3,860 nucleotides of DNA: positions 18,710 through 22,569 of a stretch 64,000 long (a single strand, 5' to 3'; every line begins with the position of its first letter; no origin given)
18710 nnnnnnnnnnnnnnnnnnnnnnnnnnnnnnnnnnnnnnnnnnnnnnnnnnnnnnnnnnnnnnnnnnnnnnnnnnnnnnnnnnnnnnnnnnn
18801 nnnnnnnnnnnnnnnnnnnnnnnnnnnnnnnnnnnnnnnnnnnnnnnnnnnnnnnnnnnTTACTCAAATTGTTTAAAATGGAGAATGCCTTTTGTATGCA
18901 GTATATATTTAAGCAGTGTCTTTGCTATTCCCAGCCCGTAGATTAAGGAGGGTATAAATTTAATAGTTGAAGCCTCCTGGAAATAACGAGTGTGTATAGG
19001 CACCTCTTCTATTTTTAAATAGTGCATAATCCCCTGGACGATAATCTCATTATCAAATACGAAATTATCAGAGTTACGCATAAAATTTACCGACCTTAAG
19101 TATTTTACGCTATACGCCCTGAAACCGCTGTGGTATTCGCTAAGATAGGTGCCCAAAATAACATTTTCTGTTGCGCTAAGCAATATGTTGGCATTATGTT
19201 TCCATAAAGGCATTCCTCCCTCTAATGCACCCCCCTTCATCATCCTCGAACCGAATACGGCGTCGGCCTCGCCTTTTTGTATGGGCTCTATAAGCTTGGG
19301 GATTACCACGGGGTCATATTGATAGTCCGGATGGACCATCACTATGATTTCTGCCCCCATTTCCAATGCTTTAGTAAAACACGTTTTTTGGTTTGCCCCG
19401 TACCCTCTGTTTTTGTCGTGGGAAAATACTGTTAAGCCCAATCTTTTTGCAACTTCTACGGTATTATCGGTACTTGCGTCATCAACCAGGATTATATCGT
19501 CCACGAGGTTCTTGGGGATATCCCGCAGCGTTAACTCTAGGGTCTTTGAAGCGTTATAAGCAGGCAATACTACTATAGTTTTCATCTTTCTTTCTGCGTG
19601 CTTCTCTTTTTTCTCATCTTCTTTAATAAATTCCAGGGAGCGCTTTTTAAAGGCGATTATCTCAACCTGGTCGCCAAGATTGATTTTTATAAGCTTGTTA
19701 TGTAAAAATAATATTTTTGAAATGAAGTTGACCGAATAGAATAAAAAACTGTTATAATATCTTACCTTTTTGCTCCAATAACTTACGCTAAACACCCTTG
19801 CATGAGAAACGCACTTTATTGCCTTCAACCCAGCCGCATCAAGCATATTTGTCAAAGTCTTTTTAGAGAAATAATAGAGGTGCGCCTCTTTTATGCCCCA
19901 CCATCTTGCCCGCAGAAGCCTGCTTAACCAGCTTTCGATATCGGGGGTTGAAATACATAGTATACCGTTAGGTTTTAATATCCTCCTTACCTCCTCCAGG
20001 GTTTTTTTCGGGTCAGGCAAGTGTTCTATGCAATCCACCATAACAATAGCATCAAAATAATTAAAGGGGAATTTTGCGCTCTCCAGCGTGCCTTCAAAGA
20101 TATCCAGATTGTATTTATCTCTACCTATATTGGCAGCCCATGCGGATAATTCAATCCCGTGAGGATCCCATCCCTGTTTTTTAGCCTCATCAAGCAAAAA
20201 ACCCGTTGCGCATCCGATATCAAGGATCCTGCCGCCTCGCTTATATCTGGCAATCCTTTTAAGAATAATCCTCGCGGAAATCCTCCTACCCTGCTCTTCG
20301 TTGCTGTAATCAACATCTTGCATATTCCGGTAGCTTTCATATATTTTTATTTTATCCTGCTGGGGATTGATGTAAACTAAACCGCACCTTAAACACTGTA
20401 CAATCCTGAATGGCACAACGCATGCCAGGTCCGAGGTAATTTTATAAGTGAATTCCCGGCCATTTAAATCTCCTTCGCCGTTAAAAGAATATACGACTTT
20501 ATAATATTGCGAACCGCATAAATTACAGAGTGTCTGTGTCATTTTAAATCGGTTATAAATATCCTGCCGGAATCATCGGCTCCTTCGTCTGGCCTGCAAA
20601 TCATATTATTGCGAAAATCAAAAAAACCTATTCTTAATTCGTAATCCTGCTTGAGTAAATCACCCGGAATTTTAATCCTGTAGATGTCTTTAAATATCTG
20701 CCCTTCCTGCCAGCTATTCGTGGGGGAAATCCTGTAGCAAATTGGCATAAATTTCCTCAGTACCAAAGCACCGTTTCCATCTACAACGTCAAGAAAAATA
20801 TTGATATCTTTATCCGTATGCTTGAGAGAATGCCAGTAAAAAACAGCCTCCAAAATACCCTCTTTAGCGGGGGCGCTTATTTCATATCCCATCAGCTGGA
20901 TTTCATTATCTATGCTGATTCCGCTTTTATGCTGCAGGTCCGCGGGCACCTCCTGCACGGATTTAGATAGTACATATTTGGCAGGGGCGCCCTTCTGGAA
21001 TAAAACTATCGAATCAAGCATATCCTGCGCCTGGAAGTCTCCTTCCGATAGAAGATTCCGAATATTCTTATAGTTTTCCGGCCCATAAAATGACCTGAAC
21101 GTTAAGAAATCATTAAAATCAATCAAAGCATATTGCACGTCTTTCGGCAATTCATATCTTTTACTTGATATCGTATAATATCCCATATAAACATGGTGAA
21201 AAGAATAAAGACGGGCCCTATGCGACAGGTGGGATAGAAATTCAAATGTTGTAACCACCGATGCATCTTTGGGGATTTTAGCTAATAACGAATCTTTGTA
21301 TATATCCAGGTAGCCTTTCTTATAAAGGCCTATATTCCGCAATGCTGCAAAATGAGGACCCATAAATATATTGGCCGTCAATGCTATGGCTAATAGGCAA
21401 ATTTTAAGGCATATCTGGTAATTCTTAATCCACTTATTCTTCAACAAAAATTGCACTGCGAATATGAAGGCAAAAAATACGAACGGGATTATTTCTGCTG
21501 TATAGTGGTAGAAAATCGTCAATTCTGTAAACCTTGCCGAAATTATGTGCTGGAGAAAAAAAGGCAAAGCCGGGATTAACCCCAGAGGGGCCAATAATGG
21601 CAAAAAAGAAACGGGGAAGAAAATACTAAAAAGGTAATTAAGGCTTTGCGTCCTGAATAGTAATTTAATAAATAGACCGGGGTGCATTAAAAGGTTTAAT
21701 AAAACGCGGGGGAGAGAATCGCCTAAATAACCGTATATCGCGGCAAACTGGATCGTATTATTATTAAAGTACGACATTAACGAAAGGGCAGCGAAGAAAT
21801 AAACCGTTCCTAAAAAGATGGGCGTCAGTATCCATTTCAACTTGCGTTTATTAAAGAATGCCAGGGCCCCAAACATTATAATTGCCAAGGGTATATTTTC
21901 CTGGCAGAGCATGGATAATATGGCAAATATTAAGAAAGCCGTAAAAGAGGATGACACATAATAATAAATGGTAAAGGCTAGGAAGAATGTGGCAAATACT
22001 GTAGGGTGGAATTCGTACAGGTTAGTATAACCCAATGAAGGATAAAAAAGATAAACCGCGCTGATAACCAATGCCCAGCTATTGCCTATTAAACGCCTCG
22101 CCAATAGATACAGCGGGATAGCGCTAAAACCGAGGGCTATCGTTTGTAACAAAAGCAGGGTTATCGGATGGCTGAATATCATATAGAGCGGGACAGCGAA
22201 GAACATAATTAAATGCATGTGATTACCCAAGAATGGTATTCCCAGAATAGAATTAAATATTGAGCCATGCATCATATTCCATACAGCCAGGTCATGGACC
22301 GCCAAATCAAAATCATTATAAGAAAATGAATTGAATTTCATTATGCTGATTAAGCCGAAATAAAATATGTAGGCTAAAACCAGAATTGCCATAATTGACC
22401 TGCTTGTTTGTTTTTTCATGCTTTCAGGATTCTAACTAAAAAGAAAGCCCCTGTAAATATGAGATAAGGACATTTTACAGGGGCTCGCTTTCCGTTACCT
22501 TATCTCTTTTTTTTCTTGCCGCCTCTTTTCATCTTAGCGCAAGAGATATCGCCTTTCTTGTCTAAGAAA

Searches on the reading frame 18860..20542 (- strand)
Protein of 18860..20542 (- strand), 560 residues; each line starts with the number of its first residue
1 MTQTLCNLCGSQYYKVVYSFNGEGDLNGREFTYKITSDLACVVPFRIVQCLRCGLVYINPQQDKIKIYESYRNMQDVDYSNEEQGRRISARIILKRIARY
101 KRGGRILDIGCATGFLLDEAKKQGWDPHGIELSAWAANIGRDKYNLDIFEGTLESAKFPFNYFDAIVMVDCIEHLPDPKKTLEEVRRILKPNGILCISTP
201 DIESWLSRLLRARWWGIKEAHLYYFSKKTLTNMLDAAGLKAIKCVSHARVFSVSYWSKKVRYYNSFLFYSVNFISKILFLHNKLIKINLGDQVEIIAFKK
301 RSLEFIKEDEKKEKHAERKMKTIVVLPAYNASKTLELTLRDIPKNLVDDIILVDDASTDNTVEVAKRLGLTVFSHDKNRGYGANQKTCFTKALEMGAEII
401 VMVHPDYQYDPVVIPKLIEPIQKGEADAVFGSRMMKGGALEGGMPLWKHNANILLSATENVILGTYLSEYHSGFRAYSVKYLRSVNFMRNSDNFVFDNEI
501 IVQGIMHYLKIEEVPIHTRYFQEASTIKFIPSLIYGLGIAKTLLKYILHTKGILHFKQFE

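Call 65: search_protein_families(library=pfam, proteins=[window:18860-20542:-], max_evalue=0.0001)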
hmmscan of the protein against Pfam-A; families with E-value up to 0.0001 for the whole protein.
window:18860-20542:- (560 aa): 8 families
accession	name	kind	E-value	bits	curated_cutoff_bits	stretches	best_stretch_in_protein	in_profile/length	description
PF13489.12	Methyltransf_23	-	2.5e-31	109.1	27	1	89-242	9-162/164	Methyltransferase domain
PF00535.33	Glycos_transf_2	-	2.9e-23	83.1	23.3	1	324-483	2-165/168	Glycosyl transferase family 2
PF08241.18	Methyltransf_11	-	2.1e-17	64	21.2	1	107-197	1-95/95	Methyltransferase domain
PF13649.12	Methyltransf_25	-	5.6e-15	56.3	27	1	106-193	1-97/97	Methyltransferase domain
PF08242.18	Methyltransf_12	-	5.3e-14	53.2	30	1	107-195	1-98/98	Methyltransferase domain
PF13847.12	Methyltransf_31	-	3.2e-12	46.8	27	1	102-211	3-123/145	Methyltransferase domain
PF07021.18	MetW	-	5.3e-08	33.2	21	1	101-209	12-119/193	Methionine biosynthesis protein MetW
PF01209.24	Ubie_methyltran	-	1e-05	25.5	20.1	0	67-198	16-153/233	ubiE/COQ5 methyltransferase family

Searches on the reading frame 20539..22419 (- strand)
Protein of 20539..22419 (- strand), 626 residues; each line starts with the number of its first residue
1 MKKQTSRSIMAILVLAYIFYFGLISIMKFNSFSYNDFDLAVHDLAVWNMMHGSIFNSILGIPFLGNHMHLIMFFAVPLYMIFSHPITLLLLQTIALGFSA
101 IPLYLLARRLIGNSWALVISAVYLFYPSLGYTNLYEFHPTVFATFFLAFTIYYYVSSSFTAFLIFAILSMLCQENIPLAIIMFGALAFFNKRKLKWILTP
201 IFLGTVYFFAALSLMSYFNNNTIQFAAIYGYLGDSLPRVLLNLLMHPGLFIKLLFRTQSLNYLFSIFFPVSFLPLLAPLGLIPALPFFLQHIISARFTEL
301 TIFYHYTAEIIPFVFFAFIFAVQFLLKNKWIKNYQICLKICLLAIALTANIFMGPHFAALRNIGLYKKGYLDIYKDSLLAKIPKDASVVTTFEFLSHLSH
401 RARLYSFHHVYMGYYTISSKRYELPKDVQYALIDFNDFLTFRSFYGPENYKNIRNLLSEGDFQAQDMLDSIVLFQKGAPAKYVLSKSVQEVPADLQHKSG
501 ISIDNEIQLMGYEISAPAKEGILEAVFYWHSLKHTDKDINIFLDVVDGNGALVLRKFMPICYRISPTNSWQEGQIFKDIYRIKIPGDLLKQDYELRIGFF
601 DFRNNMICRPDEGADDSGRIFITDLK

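Call 65: search_protein_families(library=pfam, proteins=[window:20539-22419:-], max_evalue=0.0001)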
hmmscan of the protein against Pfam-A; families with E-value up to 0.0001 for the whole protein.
window:20539-22419:- (626 aa): 1 family
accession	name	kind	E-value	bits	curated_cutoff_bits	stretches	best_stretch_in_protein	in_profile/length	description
PF09852.15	DUF2079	-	1.3e-57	196.3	28.2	1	30-442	3-423/459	Predicted membrane protein (DUF2079)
